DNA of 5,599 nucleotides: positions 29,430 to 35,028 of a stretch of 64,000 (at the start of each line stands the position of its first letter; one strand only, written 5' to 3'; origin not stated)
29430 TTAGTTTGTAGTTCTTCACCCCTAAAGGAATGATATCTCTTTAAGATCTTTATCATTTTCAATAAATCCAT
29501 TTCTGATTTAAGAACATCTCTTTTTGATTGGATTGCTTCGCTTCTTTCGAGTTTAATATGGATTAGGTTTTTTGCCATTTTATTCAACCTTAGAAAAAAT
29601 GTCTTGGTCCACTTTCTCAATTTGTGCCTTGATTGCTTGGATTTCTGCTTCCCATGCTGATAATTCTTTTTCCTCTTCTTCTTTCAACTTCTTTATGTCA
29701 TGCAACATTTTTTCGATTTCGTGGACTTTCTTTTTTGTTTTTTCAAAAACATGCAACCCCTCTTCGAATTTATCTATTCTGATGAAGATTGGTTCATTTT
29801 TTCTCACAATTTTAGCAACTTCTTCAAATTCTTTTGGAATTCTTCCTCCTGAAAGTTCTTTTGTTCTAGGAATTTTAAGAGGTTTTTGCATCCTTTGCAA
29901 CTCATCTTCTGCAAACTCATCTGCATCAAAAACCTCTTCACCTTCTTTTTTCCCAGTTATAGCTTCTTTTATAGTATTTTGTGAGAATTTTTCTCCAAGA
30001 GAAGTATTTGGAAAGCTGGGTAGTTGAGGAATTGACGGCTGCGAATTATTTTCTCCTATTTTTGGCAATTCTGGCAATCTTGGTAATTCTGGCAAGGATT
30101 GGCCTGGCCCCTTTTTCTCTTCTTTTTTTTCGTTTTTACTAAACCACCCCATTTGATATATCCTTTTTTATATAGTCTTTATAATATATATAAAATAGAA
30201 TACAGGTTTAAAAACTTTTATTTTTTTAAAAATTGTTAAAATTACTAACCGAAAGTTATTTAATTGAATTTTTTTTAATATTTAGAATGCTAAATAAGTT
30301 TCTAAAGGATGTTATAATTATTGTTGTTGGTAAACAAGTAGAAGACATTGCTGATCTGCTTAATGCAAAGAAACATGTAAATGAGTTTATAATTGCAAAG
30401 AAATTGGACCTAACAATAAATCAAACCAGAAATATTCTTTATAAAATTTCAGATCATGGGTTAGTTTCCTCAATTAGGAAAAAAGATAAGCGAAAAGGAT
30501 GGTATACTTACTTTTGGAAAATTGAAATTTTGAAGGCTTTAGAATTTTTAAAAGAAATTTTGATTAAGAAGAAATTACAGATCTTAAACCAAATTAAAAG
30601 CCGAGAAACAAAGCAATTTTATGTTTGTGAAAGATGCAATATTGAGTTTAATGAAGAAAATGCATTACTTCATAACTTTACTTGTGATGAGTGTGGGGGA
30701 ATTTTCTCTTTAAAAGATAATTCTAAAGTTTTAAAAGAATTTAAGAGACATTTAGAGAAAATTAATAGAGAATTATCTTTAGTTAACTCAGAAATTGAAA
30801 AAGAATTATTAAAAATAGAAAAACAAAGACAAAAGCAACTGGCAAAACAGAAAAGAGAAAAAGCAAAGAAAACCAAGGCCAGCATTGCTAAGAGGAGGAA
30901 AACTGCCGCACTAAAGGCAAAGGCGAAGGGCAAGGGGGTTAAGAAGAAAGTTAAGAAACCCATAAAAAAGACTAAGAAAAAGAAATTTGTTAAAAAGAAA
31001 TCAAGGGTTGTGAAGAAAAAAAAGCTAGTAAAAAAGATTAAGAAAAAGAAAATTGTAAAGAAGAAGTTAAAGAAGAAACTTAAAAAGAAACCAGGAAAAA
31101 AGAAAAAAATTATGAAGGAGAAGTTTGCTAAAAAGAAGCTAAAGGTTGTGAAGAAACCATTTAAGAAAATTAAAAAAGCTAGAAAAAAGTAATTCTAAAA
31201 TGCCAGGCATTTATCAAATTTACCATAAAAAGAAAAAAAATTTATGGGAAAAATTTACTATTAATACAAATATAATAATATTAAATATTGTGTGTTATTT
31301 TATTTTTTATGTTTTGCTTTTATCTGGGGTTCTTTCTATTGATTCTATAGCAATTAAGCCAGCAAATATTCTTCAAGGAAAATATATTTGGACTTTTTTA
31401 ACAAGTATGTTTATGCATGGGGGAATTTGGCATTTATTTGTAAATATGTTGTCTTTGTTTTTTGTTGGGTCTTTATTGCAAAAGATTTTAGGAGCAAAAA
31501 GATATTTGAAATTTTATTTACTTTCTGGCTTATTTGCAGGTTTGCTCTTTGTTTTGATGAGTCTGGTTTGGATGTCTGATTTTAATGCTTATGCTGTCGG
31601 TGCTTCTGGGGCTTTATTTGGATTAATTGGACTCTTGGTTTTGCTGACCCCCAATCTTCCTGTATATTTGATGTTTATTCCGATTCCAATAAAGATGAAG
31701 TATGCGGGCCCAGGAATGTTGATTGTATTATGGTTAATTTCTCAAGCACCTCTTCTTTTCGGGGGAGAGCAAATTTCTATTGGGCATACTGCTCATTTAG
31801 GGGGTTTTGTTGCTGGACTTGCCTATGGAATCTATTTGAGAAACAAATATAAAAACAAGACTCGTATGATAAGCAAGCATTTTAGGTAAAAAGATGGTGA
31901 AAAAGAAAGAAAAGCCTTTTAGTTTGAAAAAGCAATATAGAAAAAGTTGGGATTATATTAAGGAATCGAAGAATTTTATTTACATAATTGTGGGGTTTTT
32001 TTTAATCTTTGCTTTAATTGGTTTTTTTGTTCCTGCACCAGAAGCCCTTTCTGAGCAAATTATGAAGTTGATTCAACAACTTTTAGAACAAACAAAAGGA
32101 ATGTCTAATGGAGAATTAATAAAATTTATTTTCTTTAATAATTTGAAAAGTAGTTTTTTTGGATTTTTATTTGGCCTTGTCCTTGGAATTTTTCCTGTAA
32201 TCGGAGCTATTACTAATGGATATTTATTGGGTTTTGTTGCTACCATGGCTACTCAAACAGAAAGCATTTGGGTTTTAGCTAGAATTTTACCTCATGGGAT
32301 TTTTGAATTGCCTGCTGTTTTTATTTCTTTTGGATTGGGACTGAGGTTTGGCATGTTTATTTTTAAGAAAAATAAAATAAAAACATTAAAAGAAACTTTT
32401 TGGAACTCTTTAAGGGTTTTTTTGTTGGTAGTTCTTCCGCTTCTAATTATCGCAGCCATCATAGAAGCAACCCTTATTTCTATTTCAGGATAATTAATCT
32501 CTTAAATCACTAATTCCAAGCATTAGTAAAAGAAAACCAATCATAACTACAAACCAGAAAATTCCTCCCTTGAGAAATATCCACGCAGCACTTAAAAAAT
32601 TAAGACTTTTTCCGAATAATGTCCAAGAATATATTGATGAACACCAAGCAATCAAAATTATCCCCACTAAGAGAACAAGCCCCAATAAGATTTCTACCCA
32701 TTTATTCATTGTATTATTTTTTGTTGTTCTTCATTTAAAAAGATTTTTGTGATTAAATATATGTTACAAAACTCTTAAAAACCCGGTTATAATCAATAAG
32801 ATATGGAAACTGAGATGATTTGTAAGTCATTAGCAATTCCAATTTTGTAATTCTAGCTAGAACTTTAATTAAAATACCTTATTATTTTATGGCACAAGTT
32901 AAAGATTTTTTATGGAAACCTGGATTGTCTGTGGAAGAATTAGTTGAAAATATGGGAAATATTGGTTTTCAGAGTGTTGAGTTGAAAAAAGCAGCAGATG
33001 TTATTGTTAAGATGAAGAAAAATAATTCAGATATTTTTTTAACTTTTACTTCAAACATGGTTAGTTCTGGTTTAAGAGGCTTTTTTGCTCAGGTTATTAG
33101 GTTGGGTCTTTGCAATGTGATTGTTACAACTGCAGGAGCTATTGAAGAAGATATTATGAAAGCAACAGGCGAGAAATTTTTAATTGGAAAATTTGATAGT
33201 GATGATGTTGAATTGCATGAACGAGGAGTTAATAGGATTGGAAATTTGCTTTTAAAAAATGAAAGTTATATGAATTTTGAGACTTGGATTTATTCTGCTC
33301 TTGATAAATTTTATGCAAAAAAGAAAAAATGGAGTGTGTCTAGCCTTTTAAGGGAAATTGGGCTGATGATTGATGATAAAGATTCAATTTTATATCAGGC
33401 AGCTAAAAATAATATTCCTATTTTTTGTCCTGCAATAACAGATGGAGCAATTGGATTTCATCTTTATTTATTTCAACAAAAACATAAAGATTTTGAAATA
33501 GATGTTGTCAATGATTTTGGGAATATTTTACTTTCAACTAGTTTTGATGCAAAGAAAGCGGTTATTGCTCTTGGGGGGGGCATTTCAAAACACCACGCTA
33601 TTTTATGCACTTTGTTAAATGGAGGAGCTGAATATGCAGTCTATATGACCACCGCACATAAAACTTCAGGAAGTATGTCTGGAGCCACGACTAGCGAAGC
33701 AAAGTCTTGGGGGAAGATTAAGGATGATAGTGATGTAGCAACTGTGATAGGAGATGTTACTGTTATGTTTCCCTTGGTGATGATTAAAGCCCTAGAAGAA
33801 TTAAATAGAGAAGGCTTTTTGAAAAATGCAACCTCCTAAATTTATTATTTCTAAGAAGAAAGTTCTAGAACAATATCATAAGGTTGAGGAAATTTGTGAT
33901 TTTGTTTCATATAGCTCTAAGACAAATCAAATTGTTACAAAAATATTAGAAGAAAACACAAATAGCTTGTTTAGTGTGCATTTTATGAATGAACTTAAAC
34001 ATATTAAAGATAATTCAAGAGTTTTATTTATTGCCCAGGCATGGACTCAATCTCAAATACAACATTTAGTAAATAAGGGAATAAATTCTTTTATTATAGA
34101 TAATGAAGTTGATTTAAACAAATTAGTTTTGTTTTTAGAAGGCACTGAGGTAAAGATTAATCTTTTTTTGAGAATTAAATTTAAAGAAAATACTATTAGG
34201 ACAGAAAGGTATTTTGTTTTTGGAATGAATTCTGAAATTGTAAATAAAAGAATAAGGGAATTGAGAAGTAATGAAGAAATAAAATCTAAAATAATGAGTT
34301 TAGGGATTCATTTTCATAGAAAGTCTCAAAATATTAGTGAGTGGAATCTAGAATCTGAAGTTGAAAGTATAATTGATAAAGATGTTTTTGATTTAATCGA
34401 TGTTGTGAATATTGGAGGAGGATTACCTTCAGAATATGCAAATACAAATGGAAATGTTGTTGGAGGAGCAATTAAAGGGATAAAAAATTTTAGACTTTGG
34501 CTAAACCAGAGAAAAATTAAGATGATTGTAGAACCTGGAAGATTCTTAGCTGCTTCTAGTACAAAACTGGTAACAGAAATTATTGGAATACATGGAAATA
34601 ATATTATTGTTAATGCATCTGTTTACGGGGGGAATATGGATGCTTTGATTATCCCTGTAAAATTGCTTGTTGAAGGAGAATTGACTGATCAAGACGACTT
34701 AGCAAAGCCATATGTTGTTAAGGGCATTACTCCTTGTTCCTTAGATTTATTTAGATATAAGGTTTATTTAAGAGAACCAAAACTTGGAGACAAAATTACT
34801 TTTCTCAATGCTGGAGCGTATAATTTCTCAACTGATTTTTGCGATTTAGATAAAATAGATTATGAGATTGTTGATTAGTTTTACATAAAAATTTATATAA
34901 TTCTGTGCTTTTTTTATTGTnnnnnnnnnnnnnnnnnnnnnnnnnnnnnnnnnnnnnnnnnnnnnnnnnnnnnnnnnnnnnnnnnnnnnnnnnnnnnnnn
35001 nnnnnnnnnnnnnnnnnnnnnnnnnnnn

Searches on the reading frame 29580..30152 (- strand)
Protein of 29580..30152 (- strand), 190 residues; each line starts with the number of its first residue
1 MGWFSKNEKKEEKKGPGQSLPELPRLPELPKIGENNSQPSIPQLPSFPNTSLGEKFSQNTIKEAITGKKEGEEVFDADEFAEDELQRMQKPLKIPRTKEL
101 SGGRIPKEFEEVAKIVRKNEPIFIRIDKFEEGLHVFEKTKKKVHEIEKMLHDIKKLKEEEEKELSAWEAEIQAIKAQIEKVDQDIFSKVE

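Call 23: search_protein_families(library=pfam, proteins=[window:29580-30152:-], max_evalue=0.01)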
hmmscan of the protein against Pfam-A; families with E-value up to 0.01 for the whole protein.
window:29580-30152:- (190 aa): 1 family
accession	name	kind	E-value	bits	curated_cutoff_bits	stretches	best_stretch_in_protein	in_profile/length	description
PF15397.11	DUF4618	-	0.0035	17.3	34.9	1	126-185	47-104/258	Domain of unknown function (DUF4618)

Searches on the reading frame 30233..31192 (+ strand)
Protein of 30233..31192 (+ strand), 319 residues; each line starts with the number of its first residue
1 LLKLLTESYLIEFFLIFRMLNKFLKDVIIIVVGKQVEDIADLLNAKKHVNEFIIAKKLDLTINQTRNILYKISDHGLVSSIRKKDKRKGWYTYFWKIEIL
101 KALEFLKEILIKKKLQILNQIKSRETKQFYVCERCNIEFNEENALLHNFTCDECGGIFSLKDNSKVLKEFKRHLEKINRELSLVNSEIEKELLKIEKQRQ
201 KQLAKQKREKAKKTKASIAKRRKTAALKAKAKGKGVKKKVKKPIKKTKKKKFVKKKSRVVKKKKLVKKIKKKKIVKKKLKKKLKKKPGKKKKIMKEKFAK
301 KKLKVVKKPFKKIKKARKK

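Call 23: search_protein_families(library=pfam, proteins=[window:30233-31192:+], max_evalue=0.01)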
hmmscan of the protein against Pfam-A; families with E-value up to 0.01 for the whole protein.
window:30233-31192:+ (319 aa): 3 families
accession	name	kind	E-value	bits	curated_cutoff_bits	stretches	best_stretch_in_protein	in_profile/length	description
PF02002.24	TFIIE_alpha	-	9.3e-12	45.2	22.9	1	24-122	3-97/105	TFIIE alpha subunit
PF01155.25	HypA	-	0.0045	17.4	28.9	0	101-156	42-94/112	Hydrogenase/urease nickel incorporation, metallochaperone, hypA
PF13966.11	zf-RVT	-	0.0057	17.7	27.5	1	81-142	10-70/85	zinc-binding in reverse transcriptase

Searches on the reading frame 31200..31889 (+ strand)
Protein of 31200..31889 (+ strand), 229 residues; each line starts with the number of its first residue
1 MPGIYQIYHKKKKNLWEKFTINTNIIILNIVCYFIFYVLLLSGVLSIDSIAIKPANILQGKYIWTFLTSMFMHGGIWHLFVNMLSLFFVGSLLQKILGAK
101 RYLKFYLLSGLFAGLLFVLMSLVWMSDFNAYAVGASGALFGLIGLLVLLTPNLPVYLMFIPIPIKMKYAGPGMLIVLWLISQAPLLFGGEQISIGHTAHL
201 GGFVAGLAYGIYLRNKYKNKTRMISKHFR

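Call 23: search_protein_families(library=pfam, proteins=[window:31200-31889:+], max_evalue=0.01)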
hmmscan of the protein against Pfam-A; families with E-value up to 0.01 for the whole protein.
window:31200-31889:+ (229 aa): 2 families
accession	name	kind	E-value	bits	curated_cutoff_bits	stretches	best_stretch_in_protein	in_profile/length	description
PF01694.28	Rhomboid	-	4.1e-30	105.3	22.6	1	63-214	4-141/143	Rhomboid domain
PF08551.15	DUF1751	-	4.2e-10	40.5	22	1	55-148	2-96/99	Eukaryotic integral membrane protein (DUF1751)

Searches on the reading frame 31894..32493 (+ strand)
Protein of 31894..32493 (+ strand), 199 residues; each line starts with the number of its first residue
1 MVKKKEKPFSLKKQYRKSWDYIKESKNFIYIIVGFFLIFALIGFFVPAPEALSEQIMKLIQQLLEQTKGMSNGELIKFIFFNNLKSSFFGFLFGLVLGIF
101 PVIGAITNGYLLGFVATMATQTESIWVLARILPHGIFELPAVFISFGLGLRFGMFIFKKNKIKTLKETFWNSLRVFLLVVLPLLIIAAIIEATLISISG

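Call 23: search_protein_families(library=pfam, proteins=[window:31894-32493:+], max_evalue=0.01)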
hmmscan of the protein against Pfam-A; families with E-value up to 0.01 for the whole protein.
window:31894-32493:+ (199 aa): 1 family
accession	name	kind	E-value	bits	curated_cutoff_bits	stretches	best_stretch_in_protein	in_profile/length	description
PF01944.22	SpoIIM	-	1.9e-28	99.9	26.9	1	33-193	2-160/163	Stage II sporulation protein M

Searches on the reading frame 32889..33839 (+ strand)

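Call 23: search_protein_families(library=pfam, proteins=[window:32889-33839:+], max_evalue=0.01)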
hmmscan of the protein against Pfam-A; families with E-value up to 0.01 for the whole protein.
window:32889-33839:+ (316 aa): 1 family
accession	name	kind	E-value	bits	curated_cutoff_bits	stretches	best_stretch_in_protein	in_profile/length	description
PF01916.23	DS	-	3.5e-102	342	27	1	17-299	1-286/288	Deoxyhypusine synthase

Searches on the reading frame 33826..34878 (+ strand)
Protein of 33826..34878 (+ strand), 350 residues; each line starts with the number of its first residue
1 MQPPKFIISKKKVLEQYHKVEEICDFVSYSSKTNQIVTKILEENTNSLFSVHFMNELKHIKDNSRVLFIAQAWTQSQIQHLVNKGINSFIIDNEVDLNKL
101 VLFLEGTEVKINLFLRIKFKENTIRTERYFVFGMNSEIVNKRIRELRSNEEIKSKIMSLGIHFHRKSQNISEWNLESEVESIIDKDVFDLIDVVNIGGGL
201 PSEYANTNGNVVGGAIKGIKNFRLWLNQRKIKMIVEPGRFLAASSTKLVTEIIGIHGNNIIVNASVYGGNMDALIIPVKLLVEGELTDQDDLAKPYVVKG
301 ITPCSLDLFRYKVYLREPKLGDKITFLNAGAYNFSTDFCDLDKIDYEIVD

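Call 23: search_protein_families(library=pfam, proteins=[window:33826-34878:+], max_evalue=0.01)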
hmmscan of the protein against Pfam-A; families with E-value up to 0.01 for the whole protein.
window:33826-34878:+ (350 aa): 2 families
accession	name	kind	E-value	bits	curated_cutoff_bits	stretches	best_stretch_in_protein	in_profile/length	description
PF02784.22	Orn_Arg_deC_N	-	7.5e-12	45.6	23.4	1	27-243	20-247/247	Pyridoxal-dependent decarboxylase, pyridoxal binding domain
PF00278.28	Orn_DAP_Arg_deC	-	0.001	19.7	23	1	244-330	6-95/95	Pyridoxal-dependent decarboxylase, C-terminal sheet domain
